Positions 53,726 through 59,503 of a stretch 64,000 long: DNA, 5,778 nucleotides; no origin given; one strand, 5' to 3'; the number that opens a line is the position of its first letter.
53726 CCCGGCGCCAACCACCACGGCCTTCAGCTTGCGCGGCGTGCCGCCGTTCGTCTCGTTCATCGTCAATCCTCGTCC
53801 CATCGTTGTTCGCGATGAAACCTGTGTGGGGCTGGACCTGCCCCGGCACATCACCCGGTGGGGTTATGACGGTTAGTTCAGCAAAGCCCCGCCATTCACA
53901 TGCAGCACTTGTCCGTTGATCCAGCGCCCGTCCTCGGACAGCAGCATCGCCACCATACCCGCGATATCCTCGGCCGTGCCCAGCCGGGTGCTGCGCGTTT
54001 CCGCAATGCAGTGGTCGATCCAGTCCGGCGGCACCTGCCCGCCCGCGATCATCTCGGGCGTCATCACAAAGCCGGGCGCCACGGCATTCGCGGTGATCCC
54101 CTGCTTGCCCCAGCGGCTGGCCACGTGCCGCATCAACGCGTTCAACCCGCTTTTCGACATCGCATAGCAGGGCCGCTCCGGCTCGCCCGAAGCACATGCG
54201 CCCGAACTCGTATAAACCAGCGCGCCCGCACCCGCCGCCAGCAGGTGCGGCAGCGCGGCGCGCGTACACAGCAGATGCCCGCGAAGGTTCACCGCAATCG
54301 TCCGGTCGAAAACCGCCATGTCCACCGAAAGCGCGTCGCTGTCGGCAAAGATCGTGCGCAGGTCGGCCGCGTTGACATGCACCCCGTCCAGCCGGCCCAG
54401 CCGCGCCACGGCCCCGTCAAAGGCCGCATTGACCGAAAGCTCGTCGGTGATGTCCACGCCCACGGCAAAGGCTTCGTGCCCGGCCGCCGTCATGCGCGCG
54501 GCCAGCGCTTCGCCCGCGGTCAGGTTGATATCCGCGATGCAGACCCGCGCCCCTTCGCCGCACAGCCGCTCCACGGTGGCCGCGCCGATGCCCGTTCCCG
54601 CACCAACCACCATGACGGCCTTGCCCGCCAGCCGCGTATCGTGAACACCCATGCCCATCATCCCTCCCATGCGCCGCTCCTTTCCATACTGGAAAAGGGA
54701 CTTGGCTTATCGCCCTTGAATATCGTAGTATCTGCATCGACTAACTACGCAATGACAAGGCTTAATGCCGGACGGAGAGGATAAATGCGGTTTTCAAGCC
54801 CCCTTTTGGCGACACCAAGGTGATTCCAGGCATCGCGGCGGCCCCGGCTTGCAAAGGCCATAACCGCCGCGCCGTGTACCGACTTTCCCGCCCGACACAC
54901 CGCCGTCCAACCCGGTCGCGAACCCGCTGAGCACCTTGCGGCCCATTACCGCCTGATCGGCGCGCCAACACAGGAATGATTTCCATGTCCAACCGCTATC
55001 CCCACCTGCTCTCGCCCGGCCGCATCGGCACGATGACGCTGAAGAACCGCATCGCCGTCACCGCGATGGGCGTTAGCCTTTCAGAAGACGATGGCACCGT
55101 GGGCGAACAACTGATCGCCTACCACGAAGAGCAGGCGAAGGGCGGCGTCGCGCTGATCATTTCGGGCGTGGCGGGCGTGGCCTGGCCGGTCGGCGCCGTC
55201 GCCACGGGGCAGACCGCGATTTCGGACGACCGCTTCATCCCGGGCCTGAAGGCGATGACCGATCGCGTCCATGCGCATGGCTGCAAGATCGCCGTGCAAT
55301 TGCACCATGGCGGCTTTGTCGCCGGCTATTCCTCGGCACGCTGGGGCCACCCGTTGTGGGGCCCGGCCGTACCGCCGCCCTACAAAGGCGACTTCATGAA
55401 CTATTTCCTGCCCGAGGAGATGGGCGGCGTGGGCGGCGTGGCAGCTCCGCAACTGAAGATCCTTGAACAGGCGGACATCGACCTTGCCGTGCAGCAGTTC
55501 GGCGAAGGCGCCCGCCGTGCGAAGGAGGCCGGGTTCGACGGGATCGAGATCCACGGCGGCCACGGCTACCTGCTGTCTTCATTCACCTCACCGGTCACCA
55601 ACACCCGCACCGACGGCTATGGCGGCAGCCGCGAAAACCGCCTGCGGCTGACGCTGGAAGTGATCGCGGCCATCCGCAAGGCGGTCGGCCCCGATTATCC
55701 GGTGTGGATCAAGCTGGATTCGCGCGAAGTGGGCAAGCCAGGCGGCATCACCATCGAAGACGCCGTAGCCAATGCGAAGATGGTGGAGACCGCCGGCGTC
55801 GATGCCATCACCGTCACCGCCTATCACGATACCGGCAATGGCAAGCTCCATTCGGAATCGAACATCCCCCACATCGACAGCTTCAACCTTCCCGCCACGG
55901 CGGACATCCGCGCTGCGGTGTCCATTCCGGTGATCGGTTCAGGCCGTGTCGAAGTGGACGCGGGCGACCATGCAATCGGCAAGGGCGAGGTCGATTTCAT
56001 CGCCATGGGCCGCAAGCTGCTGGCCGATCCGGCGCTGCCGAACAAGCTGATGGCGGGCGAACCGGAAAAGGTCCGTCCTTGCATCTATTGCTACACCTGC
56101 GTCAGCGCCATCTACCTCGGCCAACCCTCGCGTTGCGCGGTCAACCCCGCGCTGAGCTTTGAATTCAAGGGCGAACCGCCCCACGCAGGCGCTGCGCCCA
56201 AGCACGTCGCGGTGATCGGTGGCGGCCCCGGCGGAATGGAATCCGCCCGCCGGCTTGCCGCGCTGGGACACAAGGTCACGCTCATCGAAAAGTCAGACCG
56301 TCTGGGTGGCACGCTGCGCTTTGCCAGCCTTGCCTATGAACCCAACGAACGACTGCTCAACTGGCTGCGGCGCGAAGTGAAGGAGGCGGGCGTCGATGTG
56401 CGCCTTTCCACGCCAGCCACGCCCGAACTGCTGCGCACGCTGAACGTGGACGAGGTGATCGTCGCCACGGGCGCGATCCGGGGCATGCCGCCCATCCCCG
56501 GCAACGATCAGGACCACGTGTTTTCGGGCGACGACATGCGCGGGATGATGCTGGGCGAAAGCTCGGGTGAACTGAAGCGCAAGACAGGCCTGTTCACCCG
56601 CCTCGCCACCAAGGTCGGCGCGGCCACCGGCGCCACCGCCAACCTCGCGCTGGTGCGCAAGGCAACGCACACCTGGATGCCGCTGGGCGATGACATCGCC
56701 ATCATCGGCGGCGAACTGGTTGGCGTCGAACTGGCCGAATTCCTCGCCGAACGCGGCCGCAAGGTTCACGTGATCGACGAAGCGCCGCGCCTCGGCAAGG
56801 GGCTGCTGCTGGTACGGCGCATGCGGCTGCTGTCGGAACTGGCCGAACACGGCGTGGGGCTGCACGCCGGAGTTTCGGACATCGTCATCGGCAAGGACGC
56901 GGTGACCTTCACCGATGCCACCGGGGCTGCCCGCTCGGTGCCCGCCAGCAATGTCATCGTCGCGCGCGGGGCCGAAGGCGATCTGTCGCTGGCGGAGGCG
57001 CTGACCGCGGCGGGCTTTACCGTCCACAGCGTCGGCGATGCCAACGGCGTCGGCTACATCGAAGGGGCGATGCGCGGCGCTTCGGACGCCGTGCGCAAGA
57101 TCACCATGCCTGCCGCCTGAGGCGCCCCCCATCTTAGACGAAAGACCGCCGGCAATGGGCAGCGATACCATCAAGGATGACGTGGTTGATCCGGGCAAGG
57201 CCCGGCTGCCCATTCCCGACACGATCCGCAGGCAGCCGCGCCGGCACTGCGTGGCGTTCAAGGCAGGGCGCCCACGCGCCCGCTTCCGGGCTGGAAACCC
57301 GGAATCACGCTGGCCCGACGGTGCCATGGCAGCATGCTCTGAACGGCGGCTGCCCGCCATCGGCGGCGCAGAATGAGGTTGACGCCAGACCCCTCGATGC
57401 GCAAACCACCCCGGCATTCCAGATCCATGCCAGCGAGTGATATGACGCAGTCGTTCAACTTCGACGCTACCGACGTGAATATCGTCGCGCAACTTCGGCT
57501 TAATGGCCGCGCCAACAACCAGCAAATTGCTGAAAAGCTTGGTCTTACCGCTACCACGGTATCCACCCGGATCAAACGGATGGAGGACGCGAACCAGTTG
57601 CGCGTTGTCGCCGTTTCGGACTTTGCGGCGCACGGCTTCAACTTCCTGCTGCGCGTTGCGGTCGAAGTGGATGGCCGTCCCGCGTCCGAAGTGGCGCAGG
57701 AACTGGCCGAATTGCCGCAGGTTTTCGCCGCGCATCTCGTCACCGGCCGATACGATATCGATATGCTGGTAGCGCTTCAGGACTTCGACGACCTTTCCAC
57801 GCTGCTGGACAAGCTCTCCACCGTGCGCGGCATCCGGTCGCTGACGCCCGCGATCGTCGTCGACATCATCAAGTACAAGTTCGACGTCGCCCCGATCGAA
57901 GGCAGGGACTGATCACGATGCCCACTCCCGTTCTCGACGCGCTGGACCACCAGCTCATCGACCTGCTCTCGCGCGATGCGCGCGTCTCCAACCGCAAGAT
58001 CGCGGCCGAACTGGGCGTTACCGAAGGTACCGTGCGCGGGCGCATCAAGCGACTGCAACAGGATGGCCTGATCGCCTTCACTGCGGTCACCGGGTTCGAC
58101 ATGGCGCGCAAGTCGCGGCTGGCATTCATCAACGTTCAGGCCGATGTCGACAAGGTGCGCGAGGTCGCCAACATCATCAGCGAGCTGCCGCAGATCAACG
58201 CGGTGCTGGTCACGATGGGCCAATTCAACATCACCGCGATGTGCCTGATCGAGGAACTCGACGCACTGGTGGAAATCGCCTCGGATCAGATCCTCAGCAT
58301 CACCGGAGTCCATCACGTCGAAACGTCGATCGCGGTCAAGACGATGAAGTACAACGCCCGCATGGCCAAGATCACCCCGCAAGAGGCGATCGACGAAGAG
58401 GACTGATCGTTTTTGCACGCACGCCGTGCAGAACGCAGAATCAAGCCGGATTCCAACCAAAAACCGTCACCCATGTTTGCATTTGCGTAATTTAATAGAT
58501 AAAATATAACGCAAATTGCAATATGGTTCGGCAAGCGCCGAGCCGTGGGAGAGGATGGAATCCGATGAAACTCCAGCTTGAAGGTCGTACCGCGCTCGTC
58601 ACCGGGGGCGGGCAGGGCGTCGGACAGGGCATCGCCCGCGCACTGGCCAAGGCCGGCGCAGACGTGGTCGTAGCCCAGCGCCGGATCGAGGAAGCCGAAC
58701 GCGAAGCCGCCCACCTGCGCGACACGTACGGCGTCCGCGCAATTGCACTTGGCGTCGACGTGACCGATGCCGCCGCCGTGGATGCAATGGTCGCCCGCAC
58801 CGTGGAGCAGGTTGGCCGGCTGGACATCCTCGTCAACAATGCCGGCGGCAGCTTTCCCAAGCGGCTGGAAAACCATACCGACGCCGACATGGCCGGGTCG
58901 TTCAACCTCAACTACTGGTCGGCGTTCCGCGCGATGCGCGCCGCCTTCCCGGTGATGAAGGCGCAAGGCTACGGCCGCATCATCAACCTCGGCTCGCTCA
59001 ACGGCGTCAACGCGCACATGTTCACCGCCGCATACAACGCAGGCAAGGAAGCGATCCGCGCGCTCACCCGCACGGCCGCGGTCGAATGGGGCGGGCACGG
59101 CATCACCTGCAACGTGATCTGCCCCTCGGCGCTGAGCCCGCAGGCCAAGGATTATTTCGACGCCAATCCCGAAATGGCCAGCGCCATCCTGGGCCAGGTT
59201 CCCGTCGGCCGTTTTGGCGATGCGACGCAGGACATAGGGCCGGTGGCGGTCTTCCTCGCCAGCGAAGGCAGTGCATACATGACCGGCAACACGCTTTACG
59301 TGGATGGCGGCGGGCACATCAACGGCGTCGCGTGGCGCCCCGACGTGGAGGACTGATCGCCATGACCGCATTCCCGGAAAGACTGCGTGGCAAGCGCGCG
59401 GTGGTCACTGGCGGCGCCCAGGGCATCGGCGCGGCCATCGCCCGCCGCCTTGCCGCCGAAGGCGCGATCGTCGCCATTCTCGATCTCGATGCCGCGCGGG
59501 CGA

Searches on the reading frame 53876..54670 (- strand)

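Call 82: search_protein_families(library=pfam, proteins=[window:53876-54670:-], max_evalue=0.001)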
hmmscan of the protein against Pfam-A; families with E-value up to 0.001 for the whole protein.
window:53876-54670:- (265 aa): 3 families
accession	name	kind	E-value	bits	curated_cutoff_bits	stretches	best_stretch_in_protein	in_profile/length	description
PF13561.12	adh_short_C2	-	1.4e-51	175.8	27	1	23-261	1-234/236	Enoyl-(Acyl carrier protein) reductase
PF00106.31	adh_short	-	1.5e-42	145.8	26.6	1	17-205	1-185/195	short chain dehydrogenase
PF08659.16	KR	-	5.9e-08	33.3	22.6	1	19-186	3-166/180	KR domain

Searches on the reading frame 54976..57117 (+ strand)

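Call 82: search_protein_families(library=pfam, proteins=[window:54976-57117:+], max_evalue=0.001)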
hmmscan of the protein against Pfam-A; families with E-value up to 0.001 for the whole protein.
window:54976-57117:+ (714 aa): 17 families
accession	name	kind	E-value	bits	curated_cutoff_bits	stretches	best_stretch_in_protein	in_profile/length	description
PF00724.26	Oxidored_FMN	-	4.3e-65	220.7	27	1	11-362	2-339/342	NADH:flavin oxidoreductase / NADH oxidase family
PF07992.20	Pyr_redox_2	-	5.4e-25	88.8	26.1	1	410-680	2-248/291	Pyridine nucleotide-disulphide oxidoreductase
PF00070.33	Pyr_redox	-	1.8e-15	57.7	22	2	410-444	1-35/82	Pyridine nucleotide-disulphide oxidoreductase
PF13450.12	NAD_binding_8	-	3.3e-13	50.1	21.9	1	413-448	1-36/68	NAD(P)-binding Rossmann-like domain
PF01266.30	DAO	-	1.1e-10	42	27.9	1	410-446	1-38/353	FAD dependent oxidoreductase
PF12831.13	FAD_oxidored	-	3.7e-09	36.8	27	1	411-447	2-38/416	FAD dependent oxidoreductase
PF03486.20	HI0933_like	-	3.6e-08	33.6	50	1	410-448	2-40/244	HI0933-like protein Rossmann domain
PF01494.25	FAD_binding_3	-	2.4e-07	30.8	22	0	410-442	3-35/349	FAD binding domain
PF00890.30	FAD_binding_2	-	8e-07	29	20.4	1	411-451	2-42/414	FAD binding domain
PF13738.12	Pyr_redox_3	-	1.6e-06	28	30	0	409-443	165-199/305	Pyridine nucleotide-disulphide oxidoreductase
PF13241.12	NAD_binding_7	-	1e-05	26.5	22.1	0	408-471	7-58/104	Putative NAD(P)-binding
PF02254.24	TrkA_N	-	1.2e-05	26.1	23.8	0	411-441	1-31/116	TrkA-N domain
PF01134.28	GIDA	-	7.3e-05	22.4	22.1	1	411-444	2-36/391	Glucose inhibited division protein A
PF05834.18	Lycopene_cycl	-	9.1e-05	22.1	23.4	0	411-443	2-36/380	Lycopene cyclase protein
PF01207.24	Dus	-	0.00012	21.7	20.4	1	215-370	99-242/311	Dihydrouridine synthase (Dus)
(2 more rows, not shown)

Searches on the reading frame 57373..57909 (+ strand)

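Call 82: search_protein_families(library=pfam, proteins=[window:57373-57909:+], max_evalue=0.001)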
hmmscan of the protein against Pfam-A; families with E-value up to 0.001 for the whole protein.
window:57373-57909:+ (179 aa): 7 families
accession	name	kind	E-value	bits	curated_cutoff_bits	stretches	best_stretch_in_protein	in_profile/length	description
PF01037.27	AsnC_trans_reg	-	1.3e-12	47.8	25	1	95-163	1-71/73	Lrp/AsnC ligand binding domain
PF13412.12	HTH_24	-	1.5e-12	47.4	21.9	1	31-74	2-45/48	Winged helix-turn-helix DNA-binding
PF13404.12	HTH_AsnC-type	-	3.5e-12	46.4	27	1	31-71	2-42/42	AsnC-type helix-turn-helix domain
PF01047.28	MarR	-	1.7e-06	28.2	24.6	1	33-74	4-45/59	MarR family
PF24034.1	DUF7343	-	0.00013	22.2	27.6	1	44-78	16-50/62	Domain of unknown function (DUF7343)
PF08279.18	HTH_11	-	0.00055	20.2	25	0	37-81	5-49/55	HTH domain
PF12802.13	MarR_2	-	0.00074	20.1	27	0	39-74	12-48/61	MarR family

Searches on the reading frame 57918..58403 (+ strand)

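Call 82: search_protein_families(library=pfam, proteins=[window:57918-58403:+], max_evalue=0.001)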
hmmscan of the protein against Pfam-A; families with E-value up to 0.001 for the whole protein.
window:57918-58403:+ (162 aa): 13 families
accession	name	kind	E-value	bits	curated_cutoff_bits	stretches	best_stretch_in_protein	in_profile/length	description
PF13404.12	HTH_AsnC-type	-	3.7e-14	52.7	27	1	6-47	1-42/42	AsnC-type helix-turn-helix domain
PF13412.12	HTH_24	-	1.3e-12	47.5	21.9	1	6-52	1-47/48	Winged helix-turn-helix DNA-binding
PF01037.27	AsnC_trans_reg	-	6.2e-09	36.1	25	1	72-142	2-73/73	Lrp/AsnC ligand binding domain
PF22482.2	AsnC_trans_reg_3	-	5e-07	30.2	24.4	1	69-147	7-90/95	PF0864 C-terminal dimeric alpha+beta barrel domain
PF08279.18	HTH_11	-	1.4e-05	25.3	25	1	12-56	4-48/55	HTH domain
PF13384.12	HTH_23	-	2.5e-05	24.4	24.6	1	17-52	13-47/50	Homeodomain-like domain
PF12802.13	MarR_2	-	6.3e-05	23.5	27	1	9-55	6-53/61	MarR family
PF13518.12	HTH_28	-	0.00026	21.5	25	1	22-53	12-43/52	Helix-turn-helix domain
PF00392.27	GntR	-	0.00027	21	27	1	7-52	7-54/64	Bacterial regulatory proteins, gntR family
PF08281.18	Sigma70_r4_2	-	0.00036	20.6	25.7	0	19-45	23-49/54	Sigma-70, region 4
PF22451.2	NirdL-like_HTH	-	0.00036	20.5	27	0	27-52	21-46/47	Siroheme decarboxylase NirDL-like HTH domain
PF01047.28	MarR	-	0.00044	20.5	24.6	1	15-55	10-50/59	MarR family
PF21715.3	CggR_N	-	0.00079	19.5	30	0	22-56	17-51/71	CggR N-terminal DNA binding domain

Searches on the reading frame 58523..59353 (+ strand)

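Call 82: search_protein_families(library=pfam, proteins=[window:58523-59353:+], max_evalue=0.001)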
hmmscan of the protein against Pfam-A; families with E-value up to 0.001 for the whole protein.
window:58523-59353:+ (277 aa): 5 families
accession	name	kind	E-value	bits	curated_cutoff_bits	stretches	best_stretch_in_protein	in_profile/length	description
PF13561.12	adh_short_C2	-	8e-58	196.2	27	1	31-265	6-236/236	Enoyl-(Acyl carrier protein) reductase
PF00106.31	adh_short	-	7.7e-51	172.8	26.6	1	23-208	2-186/195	short chain dehydrogenase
PF08659.16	KR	-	6e-11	43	22.6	1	23-184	2-162/180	KR domain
PF13241.12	NAD_binding_7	-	3.2e-05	24.9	22.1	1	17-107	3-92/104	Putative NAD(P)-binding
PF01370.27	Epimerase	-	0.00034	20.5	20.9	1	24-114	1-79/240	NAD dependent epimerase/dehydratase family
